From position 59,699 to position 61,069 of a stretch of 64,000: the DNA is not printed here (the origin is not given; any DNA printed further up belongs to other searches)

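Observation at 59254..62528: Divergent five-gene locus pairing a Ddl-family ATP-grasp ligase and a C39-like papain-fold peptidase with a Cys-rich mini-protein, a minimal SET methyltransferase and an FkbM methyltransferase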

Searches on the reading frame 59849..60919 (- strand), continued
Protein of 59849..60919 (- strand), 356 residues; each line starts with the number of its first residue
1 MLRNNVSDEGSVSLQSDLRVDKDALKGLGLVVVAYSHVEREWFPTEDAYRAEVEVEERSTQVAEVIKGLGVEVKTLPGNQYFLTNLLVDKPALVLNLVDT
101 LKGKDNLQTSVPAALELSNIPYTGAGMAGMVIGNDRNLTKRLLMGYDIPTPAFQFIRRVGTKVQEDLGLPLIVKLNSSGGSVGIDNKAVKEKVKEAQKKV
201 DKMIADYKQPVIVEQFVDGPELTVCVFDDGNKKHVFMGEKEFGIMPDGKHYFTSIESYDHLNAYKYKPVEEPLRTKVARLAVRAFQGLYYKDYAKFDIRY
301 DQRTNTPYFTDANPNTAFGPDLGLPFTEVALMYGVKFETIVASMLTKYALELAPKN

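Call 56: find_homologous_proteins(query=L011:1071-1919:-, max_evalue=1e-20)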
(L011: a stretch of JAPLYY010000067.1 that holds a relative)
Query L011:1071-1919:- (282 aa): 7981 proteins with E <= 1e-20 among 8000 candidates; the best 120 are listed.
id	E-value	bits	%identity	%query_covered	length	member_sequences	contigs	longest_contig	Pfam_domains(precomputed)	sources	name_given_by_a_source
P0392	1.3e-178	610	100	100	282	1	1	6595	PF01820.28,PF13535.12,PF02786.23,PF02222.28,PF08443.17,PF02655.20,PF07478.19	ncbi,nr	ncbi:MAG: D-alanine--D-alanine ligase [Candidatus Shapirobacteria bacterium]|nr:D-alanine--D-alanine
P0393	3.0e-135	468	77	97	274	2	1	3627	PF01820.28,PF13535.12,PF02786.23,PF02222.28,PF08443.17,PF02655.20,PF07478.19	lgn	-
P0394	9.8e-134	463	76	99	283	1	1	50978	PF01820.28,PF13535.12,PF02786.23,PF02222.28,PF08443.17,PF02655.20,PF07478.19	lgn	-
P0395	2.7e-129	448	72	99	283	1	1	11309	PF01820.28,PF13535.12,PF02786.23,PF02222.28,PF08443.17,PF02655.20,PF01071.25,PF07478.19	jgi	jgi:D-alanine-D-alanine ligase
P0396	1.1e-127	443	73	99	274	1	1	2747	PF01820.28,PF13535.12,PF02786.23,PF02222.28,PF08443.17,PF02655.20,PF07478.19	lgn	-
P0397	3.3e-122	425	68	99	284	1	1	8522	PF01820.28,PF13535.12,PF02786.23,PF02222.28,PF08443.17,PF02655.20,PF01071.25,PF07478.19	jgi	-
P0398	7.7e-122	424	68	99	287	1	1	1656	PF01820.28,PF13535.12,PF02786.23,PF02222.28,PF08443.17,PF02655.20,PF01071.25,PF07478.19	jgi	jgi:D-alanine-D-alanine ligase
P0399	1.9e-121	422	69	99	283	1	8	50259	PF01820.28,PF13535.12,PF02786.23,PF02222.28,PF08443.17,PF02655.20,PF07478.19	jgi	jgi:D-alanine-D-alanine ligase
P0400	2.3e-121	422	69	99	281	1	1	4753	PF01820.28,PF13535.12,PF02786.23,PF02222.28,PF08443.17,PF02655.20,PF01071.25,PF07478.19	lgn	-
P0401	9.9e-121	420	71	97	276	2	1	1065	PF01820.28,PF13535.12,PF02786.23,PF02222.28,PF08443.17,PF02655.20,PF01071.25,PF07478.19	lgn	-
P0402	1.6e-120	419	70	99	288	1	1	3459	PF01820.28,PF13535.12,PF14397.12,PF02786.23,PF02222.28,PF08443.17,PF02655.20,PF01071.25,PF07478.19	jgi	-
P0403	2.0e-120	419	68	99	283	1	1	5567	PF01820.28,PF13535.12,PF02786.23,PF02222.28,PF08443.17,PF02655.20,PF07478.19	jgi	-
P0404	2.4e-120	419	69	99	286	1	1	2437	PF01820.28,PF13535.12,PF02222.28,PF08443.17,PF02655.20,PF07478.19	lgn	-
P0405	3.9e-120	418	68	99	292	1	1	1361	PF01820.28,PF13535.12,PF02786.23,PF02222.28,PF08443.17,PF02655.20,PF07478.19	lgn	-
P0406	4.1e-120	418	69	99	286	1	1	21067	PF01820.28,PF13535.12,PF02786.23,PF02222.28,PF08443.17,PF02655.20,PF07478.19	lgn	-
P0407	1.1e-118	413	68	99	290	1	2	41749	PF01820.28,PF13535.12,PF02786.23,PF02222.28,PF08443.17,PF02655.20,PF01071.25,PF07478.19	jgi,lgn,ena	-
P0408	1.2e-118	413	67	99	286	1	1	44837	PF01820.28,PF13535.12,PF02222.28,PF08443.17,PF02655.20,PF07478.19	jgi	jgi:D-alanine-D-alanine ligase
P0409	1.4e-118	413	67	99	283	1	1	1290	PF01820.28,PF13535.12,PF02786.23,PF02222.28,PF08443.17,PF02655.20,PF01071.25,PF07478.19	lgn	-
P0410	1.4e-118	413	66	99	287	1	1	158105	PF01820.28,PF13535.12,PF14397.12,PF02786.23,PF02222.28,PF08443.17,PF02655.20,PF07478.19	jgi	jgi:D-alanine-D-alanine ligase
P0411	1.4e-118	413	67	99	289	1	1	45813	PF01820.28,PF13535.12,PF02222.28,PF08443.17,PF02655.20,PF07478.19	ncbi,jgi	ncbi:MAG: D-alanine--D-alanine ligase [Candidatus Shapirobacteria bacterium]|jgi:D-alanine-D-alanine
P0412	1.9e-118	413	64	99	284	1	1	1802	PF01820.28,PF13535.12,PF14397.12,PF02786.23,PF02222.28,PF08443.17,PF02655.20,PF07478.19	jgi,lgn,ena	-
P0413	2.0e-118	413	66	99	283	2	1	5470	PF01820.28,PF13535.12,PF02786.23,PF02222.28,PF08443.17,PF02655.20,PF01071.25,PF07478.19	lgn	-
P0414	2.1e-118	413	67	99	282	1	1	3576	PF01820.28,PF13535.12,PF02786.23,PF02222.28,PF08443.17,PF02655.20,PF01071.25,PF07478.19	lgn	-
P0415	3.6e-118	412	70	99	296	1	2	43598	PF01820.28,PF13535.12,PF02786.23,PF02222.28,PF02655.20,PF07478.19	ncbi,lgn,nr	ncbi:MAG TPA: D-alanine--D-alanine ligase [Candidatus Methanoperedens sp.]|nr:D-alanine--D-alanine l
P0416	4.2e-118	412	68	97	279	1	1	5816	PF01820.28,PF13535.12,PF02222.28,PF08443.17,PF02655.20,PF07478.19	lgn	-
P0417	4.3e-118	412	66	99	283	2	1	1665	PF01820.28,PF13535.12,PF14397.12,PF02786.23,PF02222.28,PF08443.17,PF02655.20,PF07478.19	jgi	-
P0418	9.5e-118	410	67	99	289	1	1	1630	PF01820.28,PF13535.12,PF02222.28,PF08443.17,PF02655.20,PF07478.19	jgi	jgi:D-alanine-D-alanine ligase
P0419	1.0e-117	410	64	99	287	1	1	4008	PF01820.28,PF13535.12,PF14397.12,PF02786.23,PF02222.28,PF08443.17,PF02655.20,PF01071.25,PF07478.19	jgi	jgi:D-alanine-D-alanine ligase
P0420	1.3e-117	410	64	99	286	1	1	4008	PF01820.28,PF13535.12,PF14397.12,PF02786.23,PF02222.28,PF02655.20,PF07478.19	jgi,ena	-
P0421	1.7e-117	410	65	99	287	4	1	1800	PF01820.28,PF13535.12,PF02786.23,PF02222.28,PF08443.17,PF02655.20,PF07478.19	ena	-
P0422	3.1e-117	409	68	99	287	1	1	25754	PF01820.28,PF13535.12,PF02222.28,PF08443.17,PF02655.20,PF01071.25,PF07478.19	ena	-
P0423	3.7e-117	408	68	96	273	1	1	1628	PF01820.28,PF13535.12,PF02786.23,PF02222.28,PF08443.17,PF02655.20,PF07478.19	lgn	-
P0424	6.9e-117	408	68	97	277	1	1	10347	PF01820.28,PF13535.12,PF02786.23,PF02222.28,PF08443.17,PF02655.20,PF01071.25,PF07478.19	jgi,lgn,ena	-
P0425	7.5e-117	407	68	99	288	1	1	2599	PF01820.28,PF13535.12,PF02222.28,PF08443.17,PF02655.20,PF07478.19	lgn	-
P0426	2.9e-116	405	66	99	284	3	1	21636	PF01820.28,PF13535.12,PF02786.23,PF08443.17,PF02655.20,PF07478.19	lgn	-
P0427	4.9e-116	405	65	99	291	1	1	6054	PF01820.28,PF13535.12,PF02786.23,PF02222.28,PF08443.17,PF02655.20,PF07478.19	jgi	jgi:D-alanine-D-alanine ligase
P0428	9.1e-116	404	67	99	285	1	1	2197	PF01820.28,PF13535.12,PF14397.12,PF02786.23,PF02222.28,PF08443.17,PF02655.20,PF07478.19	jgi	jgi:D-alanine-D-alanine ligase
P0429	9.6e-116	404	68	99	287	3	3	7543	PF01820.28,PF13535.12,PF02786.23,PF02222.28,PF08443.17,PF02655.20,PF07478.19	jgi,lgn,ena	-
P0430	1.0e-115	404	65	99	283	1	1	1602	PF01820.28,PF13535.12,PF02786.23,PF02222.28,PF08443.17,PF02655.20,PF07478.19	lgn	-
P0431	1.8e-115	403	66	99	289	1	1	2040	PF01820.28,PF13535.12,PF14397.12,PF02786.23,PF02222.28,PF08443.17,PF02655.20,PF07478.19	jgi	jgi:D-alanine-D-alanine ligase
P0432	2.8e-115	402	66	99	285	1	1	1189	PF01820.28,PF13535.12,PF02222.28,PF02655.20,PF07478.19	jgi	jgi:D-alanine-D-alanine ligase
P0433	2.9e-115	402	66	99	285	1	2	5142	PF01820.28,PF13535.12,PF02786.23,PF02222.28,PF08443.17,PF02655.20,PF07478.19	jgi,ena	-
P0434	3.4e-115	402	66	99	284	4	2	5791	PF01820.28,PF13535.12,PF14305.12,PF02786.23,PF02222.28,PF08443.17,PF02655.20,PF07478.19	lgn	-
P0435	4.4e-115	402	65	99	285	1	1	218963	PF01820.28,PF13535.12,PF02222.28,PF02655.20,PF07478.19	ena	-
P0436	9.2e-115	401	67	99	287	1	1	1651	PF01820.28,PF13535.12,PF02222.28,PF08443.17,PF02655.20,PF07478.19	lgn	-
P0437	1.5e-114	400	68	98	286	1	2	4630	PF01820.28,PF13535.12,PF02222.28,PF08443.17,PF02655.20,PF07478.19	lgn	-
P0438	5.2e-114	398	64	99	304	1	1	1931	PF01820.28,PF13535.12,PF02786.23,PF02655.20,PF07478.19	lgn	-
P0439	8.9e-114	397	66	99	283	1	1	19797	PF01820.28,PF13535.12,PF14397.12,PF02786.23,PF02222.28,PF08443.17,PF02655.20,PF07478.19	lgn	-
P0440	2.0e-113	396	65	99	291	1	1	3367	PF01820.28,PF13535.12,PF02222.28,PF08443.17,PF02655.20,PF07478.19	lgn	-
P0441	2.3e-113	396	64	99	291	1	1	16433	PF01820.28,PF13535.12,PF02222.28,PF08443.17,PF02655.20,PF07478.19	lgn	-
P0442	4.4e-113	395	64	99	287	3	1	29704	PF01820.28,PF13535.12,PF02222.28,PF08443.17,PF02655.20,PF07478.19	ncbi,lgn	ncbi:MAG: D-alanine--D-alanine ligase [Candidatus Shapirobacteria bacterium]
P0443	6.3e-113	395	66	97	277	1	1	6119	PF01820.28,PF13535.12,PF02786.23,PF02222.28,PF08443.17,PF02655.20,PF07478.19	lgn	-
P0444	9.7e-113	394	65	99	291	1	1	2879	PF01820.28,PF13535.12,PF02222.28,PF02655.20,PF07478.19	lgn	-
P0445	2.3e-112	393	65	99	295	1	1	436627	PF01820.28,PF13535.12,PF02222.28,PF08443.17,PF02655.20,PF07478.19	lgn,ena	-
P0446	2.8e-112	392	65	99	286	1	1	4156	PF01820.28,PF13535.12,PF02786.23,PF02222.28,PF02655.20,PF07478.19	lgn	-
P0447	3.8e-112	392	65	99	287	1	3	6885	PF01820.28,PF13535.12,PF02222.28,PF08443.17,PF02655.20,PF07478.19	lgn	-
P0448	4.0e-112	392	65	99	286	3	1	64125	PF01820.28,PF13535.12,PF02786.23,PF02222.28,PF08443.17,PF02655.20,PF07478.19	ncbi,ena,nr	ncbi:MAG: D-alanine--D-alanine ligase [Candidatus Shapirobacteria bacterium]|nr:D-alanine--D-alanine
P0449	5.6e-112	391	65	99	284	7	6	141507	PF01820.28,PF13535.12,PF02786.23,PF02222.28,PF08443.17,PF02655.20,PF07478.19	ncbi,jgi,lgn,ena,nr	ncbi:MAG TPA: D-alanine--D-alanine ligase [Candidatus Woesebacteria bacterium]|nr:D-alanine--D-alani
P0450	1.6e-111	390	64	99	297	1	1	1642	PF01820.28,PF13535.12,PF02222.28,PF08443.17,PF02655.20,PF07478.19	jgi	jgi:D-alanine-D-alanine ligase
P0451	2.7e-111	389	67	97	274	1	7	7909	PF01820.28,PF13535.12,PF14397.12,PF02786.23,PF02222.28,PF08443.17,PF02655.20,PF07478.19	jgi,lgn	-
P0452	3.3e-111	389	64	99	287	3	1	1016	PF01820.28,PF13535.12,PF02786.23,PF08443.17,PF02655.20,PF07478.19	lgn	-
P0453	3.7e-111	389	63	96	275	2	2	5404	PF01820.28,PF13535.12,PF14397.12,PF02786.23,PF02222.28,PF08443.17,PF02655.20,PF01071.25,PF07478.19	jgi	-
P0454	7.0e-111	388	64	99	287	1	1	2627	PF01820.28,PF13535.12,PF02786.23,PF02222.28,PF08443.17,PF02655.20,PF07478.19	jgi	jgi:D-alanine-D-alanine ligase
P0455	8.0e-111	388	63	99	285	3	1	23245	PF01820.28,PF13535.12,PF02786.23,PF02222.28,PF08443.17,PF02655.20,PF07478.19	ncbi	-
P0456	8.5e-111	388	63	99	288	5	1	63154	PF01820.28,PF13535.12,PF02786.23,PF02222.28,PF08443.17,PF02655.20,PF07478.19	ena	-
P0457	1.1e-110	387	67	97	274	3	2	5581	PF01820.28,PF13535.12,PF14397.12,PF02786.23,PF02222.28,PF08443.17,PF02655.20,PF07478.19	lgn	-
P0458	4.0e-110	385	64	99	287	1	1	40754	PF01820.28,PF13535.12,PF02222.28,PF08443.17,PF02655.20,PF07478.19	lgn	-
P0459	4.2e-110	385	64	99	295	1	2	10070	PF01820.28,PF13535.12,PF02222.28,PF02655.20,PF07478.19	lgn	-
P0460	4.5e-110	385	64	99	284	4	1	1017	PF01820.28,PF13535.12,PF14397.12,PF02222.28,PF02655.20,PF07478.19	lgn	-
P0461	4.7e-110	385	67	97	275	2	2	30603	PF01820.28,PF13535.12,PF02222.28,PF08443.17,PF02655.20,PF07478.19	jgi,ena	-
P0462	6.4e-110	385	65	97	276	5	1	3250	PF01820.28,PF13535.12,PF02786.23,PF02222.28,PF08443.17,PF02655.20,PF07478.19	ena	-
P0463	7.8e-110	384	65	97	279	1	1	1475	PF01820.28,PF13535.12,PF02786.23,PF02222.28,PF08443.17,PF02655.20,PF07478.19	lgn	-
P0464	1.0e-109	384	63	99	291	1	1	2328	PF01820.28,PF13535.12,PF02222.28,PF02655.20,PF07478.19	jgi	-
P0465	1.1e-109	384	62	99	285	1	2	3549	PF01820.28,PF13535.12,PF02786.23,PF02222.28,PF08443.17,PF02655.20,PF07478.19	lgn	-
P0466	3.3e-109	382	63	100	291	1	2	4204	PF01820.28,PF13535.12,PF02222.28,PF02655.20,PF07478.19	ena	-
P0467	4.6e-109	382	62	99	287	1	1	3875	PF01820.28,PF13535.12,PF14397.12,PF02786.23,PF02222.28,PF08443.17,PF02655.20,PF07478.19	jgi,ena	-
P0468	9.9e-109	381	65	96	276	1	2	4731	PF01820.28,PF13535.12,PF02222.28,PF08443.17,PF02655.20,PF07478.19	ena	-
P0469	4.7e-108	379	62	99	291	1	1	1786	PF01820.28,PF13535.12,PF02222.28,PF02655.20,PF07478.19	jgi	-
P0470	5.6e-108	378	61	99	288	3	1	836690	PF01820.28,PF13535.12,PF14397.12,PF02786.23,PF02222.28,PF08443.17,PF02655.20,PF07478.19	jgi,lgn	jgi:D-alanine-D-alanine ligase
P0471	8.5e-108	378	64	93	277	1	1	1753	PF01820.28,PF13535.12,PF02222.28,PF02655.20,PF07478.19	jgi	jgi:D-alanine-D-alanine ligase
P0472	8.9e-108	378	62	99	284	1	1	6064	PF01820.28,PF13535.12,PF02786.23,PF02222.28,PF08443.17,PF02655.20,PF07478.19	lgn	-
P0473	1.0e-107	377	63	97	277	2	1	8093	PF01820.28,PF13535.12,PF02786.23,PF02222.28,PF02655.20,PF01071.25,PF07478.19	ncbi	-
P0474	1.9e-107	377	65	99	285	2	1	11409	PF01820.28,PF13535.12,PF02786.23,PF02222.28,PF02655.20,PF07478.19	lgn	-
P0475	2.1e-107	376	62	98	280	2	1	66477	PF01820.28,PF13535.12,PF14397.12,PF02786.23,PF02222.28,PF08443.17,PF02655.20,PF07478.19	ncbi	-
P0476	8.2e-107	375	60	99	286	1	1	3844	PF01820.28,PF13535.12,PF02786.23,PF02222.28,PF08443.17,PF02655.20,PF07478.19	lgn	-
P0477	1.5e-106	374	60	99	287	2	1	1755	PF01820.28,PF13535.12,PF14397.12,PF02786.23,PF02222.28,PF08443.17,PF02655.20,PF07478.19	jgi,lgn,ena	-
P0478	1.7e-106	373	56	99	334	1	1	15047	PF01820.28,PF13535.12,PF02786.23,PF02222.28,PF08443.17,PF02655.20,PF07478.19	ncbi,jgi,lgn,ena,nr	ncbi:D-alanine--D-alanine ligase [Patescibacteria group bacterium]|nr:D-alanine--D-alanine ligase [P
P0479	2.1e-106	373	63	96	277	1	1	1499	PF01820.28,PF13535.12,PF02786.23,PF02222.28,PF02655.20,PF07478.19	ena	-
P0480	6.3e-106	372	59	99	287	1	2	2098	PF01820.28,PF13535.12,PF14397.12,PF02786.23,PF02222.28,PF08443.17,PF02655.20,PF07478.19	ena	-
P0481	1.7e-105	370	62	99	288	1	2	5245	PF01820.28,PF13535.12,PF02786.23,PF02222.28,PF02655.20,PF07478.19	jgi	jgi:D-alanine-D-alanine ligase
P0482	2.0e-105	370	63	99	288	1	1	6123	PF01820.28,PF13535.12,PF02786.23,PF02222.28,PF08443.17,PF02655.20,PF07478.19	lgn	-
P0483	2.4e-105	370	59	99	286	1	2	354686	PF01820.28,PF13535.12,PF02786.23,PF02222.28,PF08443.17,PF02655.20,PF07478.19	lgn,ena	-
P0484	3.8e-105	369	57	99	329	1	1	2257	PF01820.28,PF13535.12,PF02786.23,PF02222.28,PF08443.17,PF02655.20,PF07478.19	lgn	-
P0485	5.1e-105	369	59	99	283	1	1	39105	PF01820.28,PF13535.12,PF02786.23,PF02222.28,PF08443.17,PF02655.20,PF07478.19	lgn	-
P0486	4.9e-104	365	59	99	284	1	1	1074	PF01820.28,PF13535.12,PF02786.23,PF02222.28,PF02655.20,PF01071.25,PF07478.19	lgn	-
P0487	6.6e-104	365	61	99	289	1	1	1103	PF01820.28,PF13535.12,PF14397.12,PF02786.23,PF08443.17,PF02655.20,PF07478.19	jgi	jgi:D-alanine-D-alanine ligase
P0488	4.4e-103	362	59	99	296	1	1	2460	PF01820.28,PF13535.12,PF14397.12,PF02786.23,PF02222.28,PF08443.17,PF02655.20,PF07478.19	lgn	-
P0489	9.1e-103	361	63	96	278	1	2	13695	PF01820.28,PF13535.12,PF02222.28,PF02655.20,PF07478.19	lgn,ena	-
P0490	1.6e-102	360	61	99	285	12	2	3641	PF01820.28,PF13535.12,PF02786.23,PF02222.28,PF08443.17,PF02655.20,PF07478.19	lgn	-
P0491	1.6e-102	360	55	97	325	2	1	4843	PF01820.28,PF13535.12,PF02786.23,PF02222.28,PF02655.20,PF07478.19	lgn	-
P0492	1.8e-102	360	59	99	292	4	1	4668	PF01820.28,PF13535.12,PF14397.12,PF02222.28,PF08443.17,PF02655.20,PF07478.19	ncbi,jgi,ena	jgi:D-alanine-D-alanine ligase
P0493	3.0e-102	360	56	97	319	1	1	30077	PF01820.28,PF13535.12,PF02222.28,PF02655.20,PF07478.19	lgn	-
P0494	3.7e-102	359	60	99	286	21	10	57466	PF01820.28,PF13535.12,PF02786.23,PF02222.28,PF08443.17,PF02655.20,PF07478.19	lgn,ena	-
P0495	3.8e-102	359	59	99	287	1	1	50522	PF01820.28,PF13535.12,PF02786.23,PF02222.28,PF08443.17,PF02655.20,PF07478.19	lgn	-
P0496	1.6e-101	357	60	99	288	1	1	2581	PF01820.28,PF13535.12,PF02786.23,PF02655.20,PF07478.19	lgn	-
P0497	1.7e-101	357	59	99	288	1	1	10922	PF01820.28,PF13535.12,PF02786.23,PF02222.28,PF08443.17,PF02655.20,PF07478.19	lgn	-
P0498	4.7e-101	356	55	98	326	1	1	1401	PF01820.28,PF13535.12,PF02786.23,PF02222.28,PF02655.20,PF01071.25,PF07478.19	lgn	-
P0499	1.8e-100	354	56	99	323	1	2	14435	PF01820.28,PF13535.12,PF02786.23,PF02222.28,PF02655.20,PF07478.19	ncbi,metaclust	ncbi:hypothetical protein A3K55_02400, partial [Candidatus Shapirobacteria bacterium RBG_13_44_7]|me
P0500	2.6e-100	353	61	99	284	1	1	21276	PF01820.28,PF13535.12,PF02786.23,PF02222.28,PF08443.17,PF02655.20,PF07478.19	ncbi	-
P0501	4.8e-100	352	54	99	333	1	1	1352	PF01820.28,PF13535.12,PF02786.23,PF02222.28,PF08443.17,PF02655.20,PF01071.25,PF07478.19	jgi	jgi:D-alanine-D-alanine ligase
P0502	8.2e-100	352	59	99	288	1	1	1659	PF01820.28,PF13535.12,PF14397.12,PF02786.23,PF02222.28,PF02655.20,PF01071.25,PF07478.19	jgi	-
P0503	1.1e-99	351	59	99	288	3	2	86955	PF01820.28,PF13535.12,PF02222.28,PF02655.20,PF07478.19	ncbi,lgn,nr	ncbi:D-alanine--D-alanine ligase [Candidatus Shapirobacteria bacterium]|nr:D-alanine--D-alanine liga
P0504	1.1e-99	351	56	99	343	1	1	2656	PF01820.28,PF13535.12,PF02786.23,PF02222.28,PF02655.20,PF01071.25,PF07478.19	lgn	-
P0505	1.4e-99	351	58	99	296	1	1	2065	PF01820.28,PF13535.12,PF02786.23,PF02222.28,PF02655.20,PF07478.19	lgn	-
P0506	4.3e-99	349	58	99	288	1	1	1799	PF01820.28,PF13535.12,PF02786.23,PF02222.28,PF02655.20,PF01071.25,PF07478.19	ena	-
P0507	1.5e-98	347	60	98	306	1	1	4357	PF01820.28,PF13535.12,PF02786.23,PF02655.20,PF07478.19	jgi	jgi:D-alanine-D-alanine ligase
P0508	4.5e-98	346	57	100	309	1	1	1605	PF01820.28,PF13535.12,PF02786.23,PF02222.28,PF08443.17,PF02655.20,PF01071.25,PF07478.19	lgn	-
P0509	7.6e-97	342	60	99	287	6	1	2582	PF01820.28,PF13535.12,PF02786.23,PF02222.28,PF02655.20,PF07478.19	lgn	-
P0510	8.3e-97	342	56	99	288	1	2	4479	PF01820.28,PF13535.12,PF02786.23,PF02222.28,PF08443.17,PF02655.20,PF07478.19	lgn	-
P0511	1.1e-96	341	52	99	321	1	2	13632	PF01820.28,PF13535.12,PF02786.23,PF02222.28,PF08443.17,PF02655.20,PF07478.19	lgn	-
